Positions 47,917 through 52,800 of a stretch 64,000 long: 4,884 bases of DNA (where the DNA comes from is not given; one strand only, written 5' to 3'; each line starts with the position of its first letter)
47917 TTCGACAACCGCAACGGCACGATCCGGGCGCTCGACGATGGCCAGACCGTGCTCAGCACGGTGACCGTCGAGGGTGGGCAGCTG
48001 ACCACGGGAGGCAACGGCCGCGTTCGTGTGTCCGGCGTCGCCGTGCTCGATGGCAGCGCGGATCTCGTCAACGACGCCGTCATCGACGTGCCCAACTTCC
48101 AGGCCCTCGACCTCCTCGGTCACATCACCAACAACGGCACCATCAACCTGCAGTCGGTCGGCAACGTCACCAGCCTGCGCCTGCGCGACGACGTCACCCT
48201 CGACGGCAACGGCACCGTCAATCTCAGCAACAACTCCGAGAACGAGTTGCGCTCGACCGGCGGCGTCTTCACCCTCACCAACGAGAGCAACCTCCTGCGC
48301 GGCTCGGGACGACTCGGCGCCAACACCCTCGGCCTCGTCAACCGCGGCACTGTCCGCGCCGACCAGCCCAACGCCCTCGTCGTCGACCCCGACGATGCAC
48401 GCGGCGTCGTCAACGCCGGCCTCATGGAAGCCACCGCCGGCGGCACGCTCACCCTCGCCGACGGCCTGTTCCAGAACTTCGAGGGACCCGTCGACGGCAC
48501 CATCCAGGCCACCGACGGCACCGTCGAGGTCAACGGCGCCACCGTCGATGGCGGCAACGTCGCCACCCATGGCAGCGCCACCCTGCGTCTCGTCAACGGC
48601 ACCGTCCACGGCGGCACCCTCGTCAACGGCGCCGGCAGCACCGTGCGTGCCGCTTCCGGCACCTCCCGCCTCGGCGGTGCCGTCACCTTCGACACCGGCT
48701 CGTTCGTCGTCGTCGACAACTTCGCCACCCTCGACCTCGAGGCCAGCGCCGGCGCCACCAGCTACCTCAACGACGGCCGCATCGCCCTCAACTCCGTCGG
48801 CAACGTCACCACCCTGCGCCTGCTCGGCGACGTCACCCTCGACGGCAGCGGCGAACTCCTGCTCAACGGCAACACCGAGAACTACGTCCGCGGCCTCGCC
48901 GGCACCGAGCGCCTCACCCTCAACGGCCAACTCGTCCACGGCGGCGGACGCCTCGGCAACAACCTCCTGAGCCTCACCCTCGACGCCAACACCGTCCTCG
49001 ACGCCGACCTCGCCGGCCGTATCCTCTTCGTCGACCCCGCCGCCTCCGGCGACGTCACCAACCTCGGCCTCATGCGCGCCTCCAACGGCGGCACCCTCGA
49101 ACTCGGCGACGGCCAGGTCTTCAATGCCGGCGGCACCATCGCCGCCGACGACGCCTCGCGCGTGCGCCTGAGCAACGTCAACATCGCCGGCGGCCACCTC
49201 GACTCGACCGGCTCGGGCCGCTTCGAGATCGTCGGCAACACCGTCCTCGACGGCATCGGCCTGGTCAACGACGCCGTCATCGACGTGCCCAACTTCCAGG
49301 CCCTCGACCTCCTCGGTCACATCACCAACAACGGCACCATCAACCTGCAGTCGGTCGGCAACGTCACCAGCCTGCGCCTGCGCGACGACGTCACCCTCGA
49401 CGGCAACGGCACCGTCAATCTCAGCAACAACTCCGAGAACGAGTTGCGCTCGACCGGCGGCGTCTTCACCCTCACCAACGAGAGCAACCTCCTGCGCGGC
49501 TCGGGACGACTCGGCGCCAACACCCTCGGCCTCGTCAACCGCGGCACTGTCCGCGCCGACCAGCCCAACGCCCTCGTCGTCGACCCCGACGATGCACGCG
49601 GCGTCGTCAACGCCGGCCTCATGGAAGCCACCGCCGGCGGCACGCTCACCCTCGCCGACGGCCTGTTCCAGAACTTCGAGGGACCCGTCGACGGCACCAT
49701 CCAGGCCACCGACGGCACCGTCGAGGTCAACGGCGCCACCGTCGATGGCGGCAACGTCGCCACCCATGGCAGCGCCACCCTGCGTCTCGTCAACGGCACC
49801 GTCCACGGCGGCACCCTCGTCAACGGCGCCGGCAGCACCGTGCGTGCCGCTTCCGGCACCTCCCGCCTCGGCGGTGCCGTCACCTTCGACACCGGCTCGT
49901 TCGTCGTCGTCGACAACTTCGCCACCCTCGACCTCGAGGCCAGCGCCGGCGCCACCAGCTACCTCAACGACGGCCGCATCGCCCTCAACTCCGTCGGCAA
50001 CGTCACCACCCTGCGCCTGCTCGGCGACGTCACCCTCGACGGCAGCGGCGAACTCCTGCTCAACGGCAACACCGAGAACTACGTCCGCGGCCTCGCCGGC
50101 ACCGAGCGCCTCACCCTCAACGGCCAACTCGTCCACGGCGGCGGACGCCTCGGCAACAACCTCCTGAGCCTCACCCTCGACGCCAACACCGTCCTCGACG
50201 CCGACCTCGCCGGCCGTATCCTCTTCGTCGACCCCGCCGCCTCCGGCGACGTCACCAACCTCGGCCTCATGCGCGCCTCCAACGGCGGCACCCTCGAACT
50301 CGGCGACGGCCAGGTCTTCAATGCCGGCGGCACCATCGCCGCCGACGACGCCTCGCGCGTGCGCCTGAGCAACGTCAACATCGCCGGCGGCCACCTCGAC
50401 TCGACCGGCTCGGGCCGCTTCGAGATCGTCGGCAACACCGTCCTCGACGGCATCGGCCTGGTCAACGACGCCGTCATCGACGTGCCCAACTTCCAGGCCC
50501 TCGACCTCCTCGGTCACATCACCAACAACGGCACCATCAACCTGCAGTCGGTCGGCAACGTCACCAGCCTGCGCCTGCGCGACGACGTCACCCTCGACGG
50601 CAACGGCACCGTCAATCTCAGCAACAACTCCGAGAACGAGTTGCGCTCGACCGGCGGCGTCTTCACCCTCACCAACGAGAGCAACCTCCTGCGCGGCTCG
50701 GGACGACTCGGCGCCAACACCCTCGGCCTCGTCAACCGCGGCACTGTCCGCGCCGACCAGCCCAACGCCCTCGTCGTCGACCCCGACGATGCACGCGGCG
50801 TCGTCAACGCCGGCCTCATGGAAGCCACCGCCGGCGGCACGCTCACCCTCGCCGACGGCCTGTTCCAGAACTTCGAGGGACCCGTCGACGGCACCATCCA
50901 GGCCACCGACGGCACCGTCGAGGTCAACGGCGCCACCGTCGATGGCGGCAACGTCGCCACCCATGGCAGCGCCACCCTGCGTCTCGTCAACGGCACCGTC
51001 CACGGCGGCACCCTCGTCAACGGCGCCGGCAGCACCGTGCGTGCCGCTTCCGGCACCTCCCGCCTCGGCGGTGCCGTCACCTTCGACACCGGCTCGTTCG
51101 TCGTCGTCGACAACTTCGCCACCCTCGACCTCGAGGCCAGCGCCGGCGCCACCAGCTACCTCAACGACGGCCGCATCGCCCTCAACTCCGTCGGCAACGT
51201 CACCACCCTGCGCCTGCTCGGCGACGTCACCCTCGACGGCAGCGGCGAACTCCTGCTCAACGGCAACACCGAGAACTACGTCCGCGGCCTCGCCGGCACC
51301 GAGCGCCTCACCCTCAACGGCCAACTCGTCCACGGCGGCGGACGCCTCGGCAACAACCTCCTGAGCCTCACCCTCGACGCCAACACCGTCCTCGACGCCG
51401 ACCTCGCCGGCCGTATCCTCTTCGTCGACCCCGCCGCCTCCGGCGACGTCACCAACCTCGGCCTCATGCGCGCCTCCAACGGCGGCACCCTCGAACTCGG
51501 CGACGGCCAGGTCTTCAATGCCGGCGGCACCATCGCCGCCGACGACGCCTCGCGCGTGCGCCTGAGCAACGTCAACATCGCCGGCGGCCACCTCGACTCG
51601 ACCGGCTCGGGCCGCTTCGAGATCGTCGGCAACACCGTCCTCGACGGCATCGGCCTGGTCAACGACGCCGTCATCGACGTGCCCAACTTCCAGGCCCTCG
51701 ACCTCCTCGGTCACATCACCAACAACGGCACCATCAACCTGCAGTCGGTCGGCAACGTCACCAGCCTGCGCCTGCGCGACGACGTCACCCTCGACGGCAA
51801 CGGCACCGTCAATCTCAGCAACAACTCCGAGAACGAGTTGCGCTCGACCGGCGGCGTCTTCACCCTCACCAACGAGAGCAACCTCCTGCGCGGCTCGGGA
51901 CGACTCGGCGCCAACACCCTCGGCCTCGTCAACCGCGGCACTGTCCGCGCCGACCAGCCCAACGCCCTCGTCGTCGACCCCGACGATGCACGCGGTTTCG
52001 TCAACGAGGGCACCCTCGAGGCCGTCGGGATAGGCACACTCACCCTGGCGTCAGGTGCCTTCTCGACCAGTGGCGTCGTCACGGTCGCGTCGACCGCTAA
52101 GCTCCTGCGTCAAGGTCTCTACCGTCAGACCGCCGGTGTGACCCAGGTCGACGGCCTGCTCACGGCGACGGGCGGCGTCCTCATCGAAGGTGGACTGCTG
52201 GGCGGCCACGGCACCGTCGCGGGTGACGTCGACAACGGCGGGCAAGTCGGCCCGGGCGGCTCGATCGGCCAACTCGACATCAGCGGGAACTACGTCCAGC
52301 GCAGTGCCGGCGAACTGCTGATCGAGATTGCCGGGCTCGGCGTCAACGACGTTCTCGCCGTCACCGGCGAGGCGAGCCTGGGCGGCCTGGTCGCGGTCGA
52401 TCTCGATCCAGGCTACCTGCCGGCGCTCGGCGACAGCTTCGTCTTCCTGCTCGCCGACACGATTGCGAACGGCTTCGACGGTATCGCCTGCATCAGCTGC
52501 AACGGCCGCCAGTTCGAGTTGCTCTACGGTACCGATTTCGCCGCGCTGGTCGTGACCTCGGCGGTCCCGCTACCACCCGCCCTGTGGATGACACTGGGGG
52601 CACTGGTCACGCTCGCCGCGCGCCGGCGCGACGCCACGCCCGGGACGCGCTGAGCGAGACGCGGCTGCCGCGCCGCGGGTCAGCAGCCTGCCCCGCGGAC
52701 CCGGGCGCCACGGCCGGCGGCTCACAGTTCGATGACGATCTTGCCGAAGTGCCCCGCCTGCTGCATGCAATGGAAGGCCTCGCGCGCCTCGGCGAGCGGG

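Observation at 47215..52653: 1812-aa secreted beta-helical repeat protein with three 100%-identical 1197-bp tandem repeats (plus a partial fourth) and a PEP-CTERM-like tail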

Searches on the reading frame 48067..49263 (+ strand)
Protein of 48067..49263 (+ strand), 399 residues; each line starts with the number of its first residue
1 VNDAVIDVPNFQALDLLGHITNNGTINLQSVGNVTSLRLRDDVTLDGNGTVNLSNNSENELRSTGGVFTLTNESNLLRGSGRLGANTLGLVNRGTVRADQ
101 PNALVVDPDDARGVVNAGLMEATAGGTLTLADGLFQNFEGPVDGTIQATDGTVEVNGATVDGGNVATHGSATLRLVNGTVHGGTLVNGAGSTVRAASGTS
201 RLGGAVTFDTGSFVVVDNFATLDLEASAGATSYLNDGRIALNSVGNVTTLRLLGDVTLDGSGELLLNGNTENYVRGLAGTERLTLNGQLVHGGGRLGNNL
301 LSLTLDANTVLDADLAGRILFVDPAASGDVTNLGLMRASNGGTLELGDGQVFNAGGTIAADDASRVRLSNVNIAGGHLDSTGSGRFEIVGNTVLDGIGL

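Call 9: search_protein_families(library=ncbifam, proteins=[window:48067-49263:+], max_evalue=10)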
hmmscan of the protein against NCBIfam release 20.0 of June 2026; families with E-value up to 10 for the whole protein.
window:48067-49263:+ (399 aa): 0 families

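Call 34: predict_structure(alignment_id=A1)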
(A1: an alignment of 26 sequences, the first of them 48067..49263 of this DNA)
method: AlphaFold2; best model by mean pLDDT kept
length: 399 residues; sequences in the alignment: 26
mean_pLDDT: 96.7   pTM: 0.93
mean pLDDT of the five models: 96.7, 96.6, 96.4, 96.3, 96.1
residues with pLDDT >= 90: 378; 70-90: 19; 50-70: 2; < 50: 0
segments of 3 or more residues with pLDDT < 50: none
pLDDT, mean of each block of 10 residues (from residue 1): 89 98 98 98 97 98 94 98 95 99 96 96 98 97 98 98 98 98 96 98 97 98 89 97 97 98 96 96 98 96 98 98 93 98 96 96 98 97 97 94
secondary structure, 60 per line:
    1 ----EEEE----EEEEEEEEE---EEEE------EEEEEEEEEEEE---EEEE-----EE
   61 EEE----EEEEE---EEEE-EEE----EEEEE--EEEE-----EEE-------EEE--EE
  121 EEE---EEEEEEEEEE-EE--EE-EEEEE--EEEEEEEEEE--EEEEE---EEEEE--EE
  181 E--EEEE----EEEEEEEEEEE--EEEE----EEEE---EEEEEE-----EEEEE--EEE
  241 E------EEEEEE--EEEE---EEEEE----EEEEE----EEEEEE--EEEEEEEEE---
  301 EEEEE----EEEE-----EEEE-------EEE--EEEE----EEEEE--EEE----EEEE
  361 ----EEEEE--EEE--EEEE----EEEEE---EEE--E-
elements in order: E5-8 E13-21 E25-28 E35-46 E50-53 E59-63 E68-72 E76-79 E81-83 E88-92 E95-98 E104-106 E114-116 E119-123 E127-136 E145-149 E152-161 E164-168 E172-176 E179-181 E184-187 E192-202 E205-208 E213-216 E220-225 E231-235 E238-241 E248-253 E256-259 E263-267 E272-276 E281-286 E289-297 E301-305 E310-313 E319-322 E330-332 E335-338 E343-347 E350-352 E357-360 E365-369 E372-374 E377-380 E385-389 E393-395

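Call 37: fold_search(model_id=the predicted structure, library=pdb)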
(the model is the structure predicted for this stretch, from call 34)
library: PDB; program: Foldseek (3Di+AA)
matches with E <= 10: 316; with E <= 0.001: 3
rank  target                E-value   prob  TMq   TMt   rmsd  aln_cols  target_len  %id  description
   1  7koh_B                7.2e-05  1.00  0.28  0.22  16.7       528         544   17  Crystal structure of antigen 43 from Escherichia coli EDL933 (released 2022-03-09)
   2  4kh3                  2.7e-04  0.98  0.24  0.20  18.1       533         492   16  Structure of a bacterial self-associating protein (released 2014-01-15)
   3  7koh_A                7.4e-04  0.89  0.20  0.15  18.4       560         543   14  Crystal structure of antigen 43 from Escherichia coli EDL933 (released 2022-03-09)
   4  7ko9                  1.3e-03  0.82  0.21  0.17  15.3       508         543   14  Crystal structure of antigen 43 from uropathogenic Escherichia coli UTI89 (released 2022-03-09)
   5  7koh_D                1.3e-03  0.41  0.15  0.13  18.5       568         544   14  Crystal structure of antigen 43 from Escherichia coli EDL933 (released 2022-03-09)
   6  7kob                  1.5e-03  0.93  0.24  0.26  14.0       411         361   14  Crystal structure of antigen 43b from Escherichia coli CFT073 (released 2022-03-09)
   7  4q1q_A                1.9e-03  1.00  0.38  0.51  10.2       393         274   16  Crystal structure of TibC-catalyzed hyper-glycosylated TibA55-350 fragment (released 2014-09-17)
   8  7o7t                  8.8e-03  0.25  0.18  0.12  21.3       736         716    8  Structure of the PL6 family alginate lyase Patl3640 from Pseudoalteromonas atlantica T6c in complex with 4-deoxy-L-eryth (released 2021-07-28)
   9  5gkd_A                1.3e-02  0.41  0.21  0.14  21.8       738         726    9  Structure of PL6 family alginate lyase AlyGC (released 2017-02-08)
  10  4xop_A                1.6e-02  0.66  0.27  0.20  15.6       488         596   12  Tailspike protein double mutant D339N/E372Q of E. coli bacteriophage HK620 in complex with hexasaccharide (released 2016-01-27)
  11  4xkw_A                1.8e-02  0.51  0.25  0.19  15.3       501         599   13  Tailspike protein mutant D339N of E. coli bacteriophage HK620 in complex with pentasaccharide (released 2016-01-20)
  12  4xn0                  1.9e-02  0.51  0.25  0.19  15.7       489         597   14  Tailspike protein mutant E372A of E. coli bacteriophage HK620 (released 2016-01-27)
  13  4xn3_A                2.8e-02  0.57  0.28  0.21  15.5       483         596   13  Tailspike protein mutant E372A of E. coli bacteriophage HK620 in complex with hexasaccharide (released 2016-01-27)
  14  4xnf                  3.3e-02  0.54  0.27  0.20  15.1       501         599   12  Tailspike protein double mutant D339A/E372Q of E. coli bacteriophage HK620 (released 2016-01-27)
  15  7koh_C                3.3e-02  0.30  0.22  0.18  17.3       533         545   14  Crystal structure of antigen 43 from Escherichia coli EDL933 (released 2022-03-09)
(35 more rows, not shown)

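Call 65: search_solved_structures(query=A1, max_evalue=1)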
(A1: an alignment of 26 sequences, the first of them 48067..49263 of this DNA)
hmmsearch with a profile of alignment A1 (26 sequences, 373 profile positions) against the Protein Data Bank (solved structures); distinct sequences matched with E-value up to 1: 1.
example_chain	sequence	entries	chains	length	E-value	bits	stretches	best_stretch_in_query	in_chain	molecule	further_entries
4wa0_A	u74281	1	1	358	0.32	13.1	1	104-219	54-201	possible adhesin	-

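Call 75: search_protein_representatives(alignment_id=A1)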
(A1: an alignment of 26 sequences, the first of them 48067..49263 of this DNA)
Query: 26 sequences, 373 profile positions. Proteins with E-value up to 0.001 (for the whole library): 9991; up to 1e-10: 7369; up to 1e-30: 3615. The best 150 are listed.
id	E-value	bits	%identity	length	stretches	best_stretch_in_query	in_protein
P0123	0.0e+00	1760.9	-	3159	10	4-372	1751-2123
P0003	0.0e+00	1719.5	-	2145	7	3-372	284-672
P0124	0.0e+00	1690.5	-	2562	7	4-371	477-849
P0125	0.0e+00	1537.7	-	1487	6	3-371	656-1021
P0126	0.0e+00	1488.4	-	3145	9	3-366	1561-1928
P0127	0.0e+00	1420.4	-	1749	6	4-370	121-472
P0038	0.0e+00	1350.0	-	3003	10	3-365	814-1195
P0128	0.0e+00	1304.1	-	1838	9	2-370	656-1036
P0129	0.0e+00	1264.8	-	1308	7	3-372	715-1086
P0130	0.0e+00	1253.4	-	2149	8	3-372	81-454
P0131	0.0e+00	1247.0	-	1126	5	3-372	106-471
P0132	0.0e+00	1235.1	-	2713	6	2-371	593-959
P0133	0.0e+00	1221.9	-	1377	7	4-371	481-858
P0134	0.0e+00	1200.2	-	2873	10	4-372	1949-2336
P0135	0.0e+00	1197.0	-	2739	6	2-367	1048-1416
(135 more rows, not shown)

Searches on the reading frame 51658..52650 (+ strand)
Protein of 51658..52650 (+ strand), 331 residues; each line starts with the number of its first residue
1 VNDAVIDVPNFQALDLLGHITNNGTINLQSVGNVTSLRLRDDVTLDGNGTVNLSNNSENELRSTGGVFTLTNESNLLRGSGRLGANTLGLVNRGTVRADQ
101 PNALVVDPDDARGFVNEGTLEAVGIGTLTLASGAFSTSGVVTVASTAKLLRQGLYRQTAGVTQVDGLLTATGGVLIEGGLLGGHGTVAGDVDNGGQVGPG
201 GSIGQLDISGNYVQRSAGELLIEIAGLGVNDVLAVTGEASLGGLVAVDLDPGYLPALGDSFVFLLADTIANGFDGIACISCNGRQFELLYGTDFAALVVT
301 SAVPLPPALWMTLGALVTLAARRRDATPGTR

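Call 66: predict_structure(alignment_id=A2)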
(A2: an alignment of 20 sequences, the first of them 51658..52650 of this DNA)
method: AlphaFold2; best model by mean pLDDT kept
length: 331 residues; sequences in the alignment: 20
mean_pLDDT: 92.2   pTM: 0.86
mean pLDDT of the five models: 92.2, 92.1, 91.6, 91.2, 91.1
residues with pLDDT >= 90: 280; 70-90: 21; 50-70: 17; < 50: 13
segments of 3 or more residues with pLDDT < 50: 316-325
pLDDT, mean of each block of 10 residues (from residue 1): 95 97 98 96 97 98 91 98 95 99 97 97 98 96 98 98 98 98 98 95 88 98 90 98 96 93 98 95 93 97 66 50 47 43
secondary structure, 60 per line:
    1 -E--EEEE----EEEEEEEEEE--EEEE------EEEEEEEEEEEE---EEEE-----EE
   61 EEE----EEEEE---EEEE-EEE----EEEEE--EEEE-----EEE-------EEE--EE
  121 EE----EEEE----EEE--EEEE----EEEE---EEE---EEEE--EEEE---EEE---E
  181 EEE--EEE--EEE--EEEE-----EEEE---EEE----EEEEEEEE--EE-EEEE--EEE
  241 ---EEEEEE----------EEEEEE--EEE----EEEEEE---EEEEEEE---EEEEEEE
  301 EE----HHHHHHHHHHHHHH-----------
elements in order: E5-8 E13-22 E25-28 E35-46 E50-53 E59-63 E68-72 E76-79 E81-83 E88-92 E95-98 E104-106 E114-116 E119-122 E127-130 E135-137 E140-143 E148-151 E155-157 E161-164 E167-170 E174-176 E180-183 E186-188 E191-193 E196-199 E205-208 E212-214 E219-226 E232-235 E238-240 E244-249 E260-265 E268-270 E275-280 E284-290 E294-302 H307-320

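Call 68: fold_search(model_id=the predicted structure, library=pdb)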
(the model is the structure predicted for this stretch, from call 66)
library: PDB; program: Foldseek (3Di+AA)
matches with E <= 10: 81; with E <= 0.001: 3
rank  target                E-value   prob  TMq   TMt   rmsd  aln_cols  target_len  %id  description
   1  8e7f                  9.6e-07  1.00  0.38  0.22   7.7       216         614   25  Crystal structure of the autotransporter Ssp from Serratia marcescens. (released 2023-03-08)
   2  7jvi_A                9.1e-06  1.00  0.51  0.41   9.3       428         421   14  Crystal structure of a beta-helix domain retrieved from capybara gut metagenome (released 2021-09-08)
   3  3syj                  5.6e-04  1.00  0.30  0.14  12.7       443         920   10  Crystal structure of the Haemophilus influenzae Hap adhesin (released 2011-08-24)
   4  7koh_D                2.7e-03  0.96  0.32  0.21  14.9       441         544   14  Crystal structure of antigen 43 from Escherichia coli EDL933 (released 2022-03-09)
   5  9mne_A                3.5e-03  0.99  0.36  0.16  10.9       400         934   13  Crystal structure of enteropathogenic Escherichia coli EspC (released 2025-10-29)
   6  3h09_B                5.6e-03  0.98  0.31  0.14  11.7       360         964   11  The structure of Haemophilus influenzae IgA1 protease (released 2009-04-21)
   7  7koh_C                5.6e-03  0.93  0.32  0.22  14.4       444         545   15  Crystal structure of antigen 43 from Escherichia coli EDL933 (released 2022-03-09)
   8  2iou_G                6.8e-03  0.69  0.25  0.17  15.7       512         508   11  Major Tropism Determinant P1 (Mtd-P1) Variant Complexed with Bordetella brochiseptica Virulence Factor Pertactin extra (released 2007-10-23)
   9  9mne_B                1.1e-02  0.93  0.32  0.15  11.8       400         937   13  Crystal structure of enteropathogenic Escherichia coli EspC (released 2025-10-29)
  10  5j44_A                1.5e-02  0.89  0.31  0.13  12.1       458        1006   12  Crystal structure of the Secreted Extracellular protein A (SepA) from Shigella flexneri (released 2017-04-12)
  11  1dab                  2.3e-02  0.80  0.31  0.22  13.3       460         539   12  The Structure of Bordetella Pertussis Virulence Factor P.69 Pertactin (released 1999-12-15)
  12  3h09_A                2.4e-02  0.99  0.40  0.16   9.5       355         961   10  The structure of Haemophilus influenzae IgA1 protease (released 2009-04-21)
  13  5ke1_A                3.0e-02  0.98  0.37  0.38   9.7       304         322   16  Structure of a C-terminal fragment of the IcsA/VirG passenger-domain (released 2017-03-15)
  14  5ke1_B                5.0e-02  0.97  0.37  0.39   9.8       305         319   16  Structure of a C-terminal fragment of the IcsA/VirG passenger-domain (released 2017-03-15)
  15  7o9q_B                6.8e-02  0.33  0.26  0.27  14.8       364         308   15  Crystal structure of the Awp1 (adhesin-like wall protein 1) A-domain from Candida glabrata (released 2021-12-15)
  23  3ml3                  3.0e-01  0.99  0.28  0.57   3.3       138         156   17  Crystal structure of the IcsA autochaperone region (released 2011-03-02)
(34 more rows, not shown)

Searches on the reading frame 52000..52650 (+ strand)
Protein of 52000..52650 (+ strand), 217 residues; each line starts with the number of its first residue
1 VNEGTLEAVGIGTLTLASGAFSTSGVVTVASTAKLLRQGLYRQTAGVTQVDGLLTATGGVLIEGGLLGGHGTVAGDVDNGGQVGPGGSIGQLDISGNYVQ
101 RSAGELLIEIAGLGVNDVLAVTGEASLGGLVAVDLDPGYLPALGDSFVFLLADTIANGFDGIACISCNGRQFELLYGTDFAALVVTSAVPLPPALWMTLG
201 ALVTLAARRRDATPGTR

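Call 9: search_protein_families(library=ncbifam, proteins=[window:52000-52650:+], max_evalue=10)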
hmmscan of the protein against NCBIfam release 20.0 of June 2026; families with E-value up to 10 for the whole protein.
window:52000-52650:+ (217 aa): 2 families
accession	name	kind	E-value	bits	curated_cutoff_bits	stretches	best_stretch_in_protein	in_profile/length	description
NF051851.1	AtpSerPepEprS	equivalog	0.00094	17.3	1700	1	39-130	470-560/988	autotransporter serine peptidase EprS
NF033554.9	floc_PepA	equivalog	0.011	15.5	80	1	17-211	101-259/261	flocculation-associated PEP-CTERM protein PepA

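Call 24: find_homologous_proteins(query=window:52000-52650:+, max_evalue=0.01)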
Query window:52000-52650:+ (217 aa): 2 proteins with E <= 0.01 among 7814 candidates.
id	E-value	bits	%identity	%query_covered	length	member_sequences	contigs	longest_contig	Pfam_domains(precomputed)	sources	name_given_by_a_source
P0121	8.2e-7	47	42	36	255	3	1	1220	PF07589.17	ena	-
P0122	2.7e-6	45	43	33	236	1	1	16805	-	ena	-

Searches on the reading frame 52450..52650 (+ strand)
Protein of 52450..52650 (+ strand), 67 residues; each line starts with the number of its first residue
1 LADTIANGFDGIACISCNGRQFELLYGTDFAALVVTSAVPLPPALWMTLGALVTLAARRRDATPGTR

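Call 8: search_protein_families(library=pfam, proteins=[window:52450-52650:+], max_evalue=0.01)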
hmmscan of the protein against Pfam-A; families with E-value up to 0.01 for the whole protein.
window:52450-52650:+ (67 aa): 0 families

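Call 9: search_protein_families(library=ncbifam, proteins=[window:52450-52650:+], max_evalue=10)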
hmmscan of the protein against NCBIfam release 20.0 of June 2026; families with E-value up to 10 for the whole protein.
window:52450-52650:+ (67 aa): 3 families
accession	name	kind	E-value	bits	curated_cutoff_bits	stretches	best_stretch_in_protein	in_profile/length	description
NF033554.9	floc_PepA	equivalog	0.0018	18.1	80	1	7-61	209-259/261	flocculation-associated PEP-CTERM protein PepA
NF038118.1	PEP_CTERM_CCXG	equivalog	0.15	11.8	90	1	21-60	155-197/199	CCXG family PEP-CTERM protein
TIGR03901.2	MYXO-CTERM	domain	0.35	11.3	20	1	42-60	14-32/34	MYXO-CTERM sorting domain-containing protein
